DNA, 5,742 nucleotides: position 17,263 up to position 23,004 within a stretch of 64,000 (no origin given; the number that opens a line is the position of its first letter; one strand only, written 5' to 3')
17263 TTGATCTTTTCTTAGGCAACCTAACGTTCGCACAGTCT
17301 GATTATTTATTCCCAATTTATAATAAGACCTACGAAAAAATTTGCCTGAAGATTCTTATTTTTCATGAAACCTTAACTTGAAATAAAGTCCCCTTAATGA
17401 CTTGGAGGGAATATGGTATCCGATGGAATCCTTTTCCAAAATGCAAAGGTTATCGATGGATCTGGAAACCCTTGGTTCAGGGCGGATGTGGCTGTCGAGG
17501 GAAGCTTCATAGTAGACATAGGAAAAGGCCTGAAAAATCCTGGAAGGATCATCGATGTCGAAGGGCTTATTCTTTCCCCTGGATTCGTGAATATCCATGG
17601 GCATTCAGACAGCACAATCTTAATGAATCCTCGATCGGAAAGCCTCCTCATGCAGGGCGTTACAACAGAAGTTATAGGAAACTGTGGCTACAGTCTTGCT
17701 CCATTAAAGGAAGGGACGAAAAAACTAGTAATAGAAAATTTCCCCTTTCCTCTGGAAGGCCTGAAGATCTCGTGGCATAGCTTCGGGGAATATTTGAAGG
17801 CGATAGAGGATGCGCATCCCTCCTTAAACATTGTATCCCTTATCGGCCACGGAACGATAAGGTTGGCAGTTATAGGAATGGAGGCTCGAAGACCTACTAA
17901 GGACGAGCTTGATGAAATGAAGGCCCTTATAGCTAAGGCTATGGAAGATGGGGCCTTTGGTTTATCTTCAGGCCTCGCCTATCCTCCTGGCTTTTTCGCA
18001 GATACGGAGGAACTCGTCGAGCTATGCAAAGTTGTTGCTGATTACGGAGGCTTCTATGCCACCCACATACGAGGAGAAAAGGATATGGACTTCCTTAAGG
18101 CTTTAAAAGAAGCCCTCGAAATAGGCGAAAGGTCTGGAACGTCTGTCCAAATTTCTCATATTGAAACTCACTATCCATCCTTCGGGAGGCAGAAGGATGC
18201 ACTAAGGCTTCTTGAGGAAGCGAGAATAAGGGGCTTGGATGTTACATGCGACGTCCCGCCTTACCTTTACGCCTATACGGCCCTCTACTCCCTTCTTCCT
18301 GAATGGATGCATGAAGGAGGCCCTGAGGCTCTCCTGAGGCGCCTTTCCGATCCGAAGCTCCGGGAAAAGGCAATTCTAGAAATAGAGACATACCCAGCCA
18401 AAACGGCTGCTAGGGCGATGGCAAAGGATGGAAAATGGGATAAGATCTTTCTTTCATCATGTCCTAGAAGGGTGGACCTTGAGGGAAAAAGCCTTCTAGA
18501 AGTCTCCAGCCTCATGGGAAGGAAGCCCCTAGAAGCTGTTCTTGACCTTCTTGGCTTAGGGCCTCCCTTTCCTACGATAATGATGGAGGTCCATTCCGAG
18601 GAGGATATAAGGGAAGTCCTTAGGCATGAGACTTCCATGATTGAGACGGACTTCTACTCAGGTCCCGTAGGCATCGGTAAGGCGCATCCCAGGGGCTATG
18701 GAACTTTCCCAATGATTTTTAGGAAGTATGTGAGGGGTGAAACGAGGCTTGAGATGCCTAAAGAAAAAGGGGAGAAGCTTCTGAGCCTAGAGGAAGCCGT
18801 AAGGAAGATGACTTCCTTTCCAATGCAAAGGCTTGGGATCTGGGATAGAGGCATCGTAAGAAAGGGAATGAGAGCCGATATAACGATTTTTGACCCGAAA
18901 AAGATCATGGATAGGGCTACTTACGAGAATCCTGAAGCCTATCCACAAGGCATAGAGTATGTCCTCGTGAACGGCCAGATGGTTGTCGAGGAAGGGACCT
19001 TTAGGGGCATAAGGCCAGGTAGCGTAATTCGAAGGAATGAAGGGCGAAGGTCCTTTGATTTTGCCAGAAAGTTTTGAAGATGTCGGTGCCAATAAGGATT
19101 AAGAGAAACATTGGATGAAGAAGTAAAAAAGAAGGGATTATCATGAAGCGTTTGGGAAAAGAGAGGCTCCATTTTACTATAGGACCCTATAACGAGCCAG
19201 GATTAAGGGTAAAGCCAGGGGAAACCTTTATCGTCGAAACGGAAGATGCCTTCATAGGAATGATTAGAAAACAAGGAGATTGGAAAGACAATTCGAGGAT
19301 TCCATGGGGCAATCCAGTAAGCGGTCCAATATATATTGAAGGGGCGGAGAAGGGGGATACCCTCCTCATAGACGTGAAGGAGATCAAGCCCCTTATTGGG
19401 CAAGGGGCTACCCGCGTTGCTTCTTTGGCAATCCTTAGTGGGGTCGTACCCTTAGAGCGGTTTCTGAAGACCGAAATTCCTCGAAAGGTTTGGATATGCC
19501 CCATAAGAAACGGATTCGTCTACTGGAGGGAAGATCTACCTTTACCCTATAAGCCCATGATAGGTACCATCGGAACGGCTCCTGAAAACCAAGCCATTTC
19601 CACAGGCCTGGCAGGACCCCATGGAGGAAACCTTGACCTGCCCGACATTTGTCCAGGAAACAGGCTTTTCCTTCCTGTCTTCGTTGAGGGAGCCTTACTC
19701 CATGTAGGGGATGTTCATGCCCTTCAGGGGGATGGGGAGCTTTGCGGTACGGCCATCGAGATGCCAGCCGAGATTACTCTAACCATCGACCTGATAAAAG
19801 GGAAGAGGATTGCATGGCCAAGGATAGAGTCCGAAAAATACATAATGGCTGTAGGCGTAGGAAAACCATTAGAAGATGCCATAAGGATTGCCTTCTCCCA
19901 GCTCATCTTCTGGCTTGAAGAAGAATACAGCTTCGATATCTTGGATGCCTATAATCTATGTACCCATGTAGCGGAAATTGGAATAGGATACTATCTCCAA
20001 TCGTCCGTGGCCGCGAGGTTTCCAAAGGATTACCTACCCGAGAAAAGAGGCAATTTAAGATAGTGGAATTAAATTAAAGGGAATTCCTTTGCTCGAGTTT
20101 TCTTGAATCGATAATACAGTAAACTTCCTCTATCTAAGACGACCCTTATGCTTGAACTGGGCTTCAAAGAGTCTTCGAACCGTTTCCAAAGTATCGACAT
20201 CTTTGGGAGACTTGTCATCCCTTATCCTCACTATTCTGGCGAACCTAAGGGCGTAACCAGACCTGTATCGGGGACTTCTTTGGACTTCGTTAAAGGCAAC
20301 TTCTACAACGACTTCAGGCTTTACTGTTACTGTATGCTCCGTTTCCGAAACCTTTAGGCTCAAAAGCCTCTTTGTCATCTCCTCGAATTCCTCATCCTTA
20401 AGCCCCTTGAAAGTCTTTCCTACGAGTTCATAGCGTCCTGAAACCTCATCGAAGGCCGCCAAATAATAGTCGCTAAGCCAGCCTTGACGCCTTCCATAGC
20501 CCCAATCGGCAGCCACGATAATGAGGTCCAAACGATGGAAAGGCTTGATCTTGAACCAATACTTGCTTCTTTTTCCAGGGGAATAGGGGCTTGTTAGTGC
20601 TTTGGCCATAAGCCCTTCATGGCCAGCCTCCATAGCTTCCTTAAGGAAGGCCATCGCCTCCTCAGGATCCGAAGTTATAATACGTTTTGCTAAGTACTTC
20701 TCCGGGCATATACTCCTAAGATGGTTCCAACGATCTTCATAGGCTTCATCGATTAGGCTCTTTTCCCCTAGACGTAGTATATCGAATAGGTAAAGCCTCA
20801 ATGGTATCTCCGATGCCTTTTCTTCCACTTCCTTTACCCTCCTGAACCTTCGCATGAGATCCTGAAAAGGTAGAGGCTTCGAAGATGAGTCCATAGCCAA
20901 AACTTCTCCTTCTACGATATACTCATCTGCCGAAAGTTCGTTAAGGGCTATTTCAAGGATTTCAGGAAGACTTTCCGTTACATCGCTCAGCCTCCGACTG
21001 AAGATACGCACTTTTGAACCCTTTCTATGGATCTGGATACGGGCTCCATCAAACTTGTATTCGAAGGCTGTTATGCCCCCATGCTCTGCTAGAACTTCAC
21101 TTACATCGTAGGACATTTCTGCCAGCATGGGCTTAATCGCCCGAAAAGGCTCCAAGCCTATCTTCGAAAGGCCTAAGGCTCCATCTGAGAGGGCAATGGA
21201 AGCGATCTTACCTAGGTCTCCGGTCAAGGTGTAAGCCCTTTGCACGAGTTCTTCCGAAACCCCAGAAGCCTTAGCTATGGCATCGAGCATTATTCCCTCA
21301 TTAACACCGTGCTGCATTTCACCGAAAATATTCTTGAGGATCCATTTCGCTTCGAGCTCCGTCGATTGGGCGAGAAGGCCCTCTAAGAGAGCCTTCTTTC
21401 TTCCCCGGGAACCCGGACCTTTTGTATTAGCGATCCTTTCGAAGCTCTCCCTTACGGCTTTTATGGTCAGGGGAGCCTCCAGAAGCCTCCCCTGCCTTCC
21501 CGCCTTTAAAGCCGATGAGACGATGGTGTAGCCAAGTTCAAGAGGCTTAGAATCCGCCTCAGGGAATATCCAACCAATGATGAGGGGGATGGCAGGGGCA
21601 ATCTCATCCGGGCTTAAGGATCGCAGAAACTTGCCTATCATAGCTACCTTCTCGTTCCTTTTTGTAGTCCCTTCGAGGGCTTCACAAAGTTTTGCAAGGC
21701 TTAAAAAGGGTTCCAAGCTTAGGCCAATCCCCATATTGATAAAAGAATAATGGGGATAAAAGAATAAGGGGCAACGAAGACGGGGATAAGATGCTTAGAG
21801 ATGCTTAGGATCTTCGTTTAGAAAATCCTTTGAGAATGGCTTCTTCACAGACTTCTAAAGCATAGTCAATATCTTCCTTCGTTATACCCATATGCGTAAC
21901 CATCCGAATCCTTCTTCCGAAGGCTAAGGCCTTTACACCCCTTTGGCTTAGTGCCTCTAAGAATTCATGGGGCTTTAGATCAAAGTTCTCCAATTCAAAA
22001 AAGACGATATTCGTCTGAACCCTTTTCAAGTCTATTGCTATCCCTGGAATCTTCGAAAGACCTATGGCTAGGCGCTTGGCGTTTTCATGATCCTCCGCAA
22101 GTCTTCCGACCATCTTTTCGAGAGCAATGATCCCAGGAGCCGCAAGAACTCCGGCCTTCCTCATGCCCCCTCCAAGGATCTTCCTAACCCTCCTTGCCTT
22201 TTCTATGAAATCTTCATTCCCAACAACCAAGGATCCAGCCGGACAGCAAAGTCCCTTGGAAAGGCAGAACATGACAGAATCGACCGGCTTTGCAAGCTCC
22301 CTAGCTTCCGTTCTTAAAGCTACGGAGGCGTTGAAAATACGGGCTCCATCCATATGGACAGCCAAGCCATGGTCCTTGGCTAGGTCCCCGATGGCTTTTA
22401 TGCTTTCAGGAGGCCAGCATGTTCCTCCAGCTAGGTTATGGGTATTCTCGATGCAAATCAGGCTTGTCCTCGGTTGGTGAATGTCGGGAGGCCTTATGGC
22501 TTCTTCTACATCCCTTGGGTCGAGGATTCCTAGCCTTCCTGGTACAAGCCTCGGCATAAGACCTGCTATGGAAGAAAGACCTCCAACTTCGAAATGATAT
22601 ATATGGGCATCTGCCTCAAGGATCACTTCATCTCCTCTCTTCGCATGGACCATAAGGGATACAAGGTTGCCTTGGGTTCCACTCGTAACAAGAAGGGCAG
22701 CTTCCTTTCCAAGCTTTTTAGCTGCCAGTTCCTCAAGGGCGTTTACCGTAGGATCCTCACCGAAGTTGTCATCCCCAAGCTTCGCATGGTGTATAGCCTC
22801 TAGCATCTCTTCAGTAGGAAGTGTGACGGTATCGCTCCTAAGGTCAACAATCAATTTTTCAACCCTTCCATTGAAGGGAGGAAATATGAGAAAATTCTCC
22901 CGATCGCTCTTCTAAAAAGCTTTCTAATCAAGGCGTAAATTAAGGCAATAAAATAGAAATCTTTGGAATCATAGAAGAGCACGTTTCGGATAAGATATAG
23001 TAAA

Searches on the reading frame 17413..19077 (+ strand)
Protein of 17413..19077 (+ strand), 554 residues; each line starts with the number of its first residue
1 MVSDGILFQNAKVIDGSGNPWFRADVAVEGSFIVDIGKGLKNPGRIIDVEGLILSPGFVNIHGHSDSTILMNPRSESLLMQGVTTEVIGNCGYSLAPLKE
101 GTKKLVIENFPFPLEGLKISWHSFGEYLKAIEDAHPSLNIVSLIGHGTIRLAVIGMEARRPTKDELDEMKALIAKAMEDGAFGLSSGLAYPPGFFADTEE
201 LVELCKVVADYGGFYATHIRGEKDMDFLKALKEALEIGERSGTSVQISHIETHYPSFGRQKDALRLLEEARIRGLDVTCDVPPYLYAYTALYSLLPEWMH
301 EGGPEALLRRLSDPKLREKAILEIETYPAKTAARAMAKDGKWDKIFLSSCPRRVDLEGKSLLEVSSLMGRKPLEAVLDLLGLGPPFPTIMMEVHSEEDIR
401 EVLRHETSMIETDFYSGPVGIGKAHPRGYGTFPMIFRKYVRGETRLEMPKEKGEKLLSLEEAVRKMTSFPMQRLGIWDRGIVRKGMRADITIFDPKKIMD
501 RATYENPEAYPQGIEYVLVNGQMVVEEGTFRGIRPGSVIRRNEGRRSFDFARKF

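Call 63: search_protein_families(library=pfam, proteins=[window:17413-19077:+], max_evalue=0.00001)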
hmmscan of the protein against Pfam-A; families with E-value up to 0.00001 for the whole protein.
window:17413-19077:+ (554 aa): 2 families
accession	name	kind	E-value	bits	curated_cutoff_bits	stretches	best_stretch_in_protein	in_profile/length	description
PF07969.17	Amidohydro_3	-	9.9e-25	88.4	29.7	1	45-525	1-472/472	Amidohydrolase family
PF01979.26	Amidohydro_1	-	8.1e-08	32.3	25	0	444-524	264-345/345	Amidohydrolase family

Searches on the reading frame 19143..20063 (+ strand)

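Call 63: search_protein_families(library=pfam, proteins=[window:19143-20063:+], max_evalue=0.00001)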
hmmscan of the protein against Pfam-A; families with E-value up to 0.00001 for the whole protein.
window:19143-20063:+ (306 aa): 1 family
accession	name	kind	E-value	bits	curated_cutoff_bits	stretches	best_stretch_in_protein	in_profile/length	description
PF03069.20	FmdA_AmdA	-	1e-34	120.5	27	2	159-221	208-271/373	Acetamidase/Formamidase family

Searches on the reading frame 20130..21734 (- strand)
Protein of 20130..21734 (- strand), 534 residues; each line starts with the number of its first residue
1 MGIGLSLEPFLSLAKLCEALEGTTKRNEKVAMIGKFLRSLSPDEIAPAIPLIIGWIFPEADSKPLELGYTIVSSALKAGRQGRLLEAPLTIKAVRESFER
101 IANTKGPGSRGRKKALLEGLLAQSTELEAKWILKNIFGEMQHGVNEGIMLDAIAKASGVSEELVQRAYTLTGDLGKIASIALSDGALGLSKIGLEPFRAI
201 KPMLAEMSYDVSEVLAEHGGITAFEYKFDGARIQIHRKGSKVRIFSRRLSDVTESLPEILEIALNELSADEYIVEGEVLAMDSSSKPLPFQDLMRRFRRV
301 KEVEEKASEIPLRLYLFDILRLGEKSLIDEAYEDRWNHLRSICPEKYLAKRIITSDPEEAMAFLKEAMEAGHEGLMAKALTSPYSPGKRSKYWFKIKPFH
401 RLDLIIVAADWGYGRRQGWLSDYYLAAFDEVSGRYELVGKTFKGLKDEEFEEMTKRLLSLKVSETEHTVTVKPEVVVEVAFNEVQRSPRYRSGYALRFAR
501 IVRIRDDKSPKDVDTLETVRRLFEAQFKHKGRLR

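Call 63: search_protein_families(library=pfam, proteins=[window:20130-21734:-], max_evalue=0.00001)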
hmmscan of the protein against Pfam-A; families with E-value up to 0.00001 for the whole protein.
window:20130-21734:- (534 aa): 3 families
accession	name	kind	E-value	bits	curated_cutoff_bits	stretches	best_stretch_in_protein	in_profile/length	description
PF01068.26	DNA_ligase_A_M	-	9.8e-53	179.3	26.2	1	202-397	1-204/204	ATP dependent DNA ligase domain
PF04675.19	DNA_ligase_A_N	-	2.7e-26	93.3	24.6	2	79-154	99-174/174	DNA ligase N terminus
PF04679.21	DNA_ligase_A_C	-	2.7e-15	57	27.5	1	416-508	1-94/94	ATP dependent DNA ligase C terminal region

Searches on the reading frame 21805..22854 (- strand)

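Call 63: search_protein_families(library=pfam, proteins=[window:21805-22854:-], max_evalue=0.00001)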
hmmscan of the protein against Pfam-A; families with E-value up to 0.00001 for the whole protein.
window:21805-22854:- (349 aa): 3 families
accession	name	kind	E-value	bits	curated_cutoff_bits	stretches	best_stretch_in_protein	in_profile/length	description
PF01212.27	Beta_elim_lyase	-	3.1e-104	348.8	27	1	4-286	1-285/288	Beta-eliminating lyase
PF00155.27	Aminotran_1_2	-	4.9e-13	49.4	19.7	1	13-334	18-359/361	Aminotransferase class I and II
PF01041.23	DegT_DnrJ_EryC1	-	3.3e-09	36.9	19.8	1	29-271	18-260/360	DegT/DnrJ/EryC1/StrS aminotransferase family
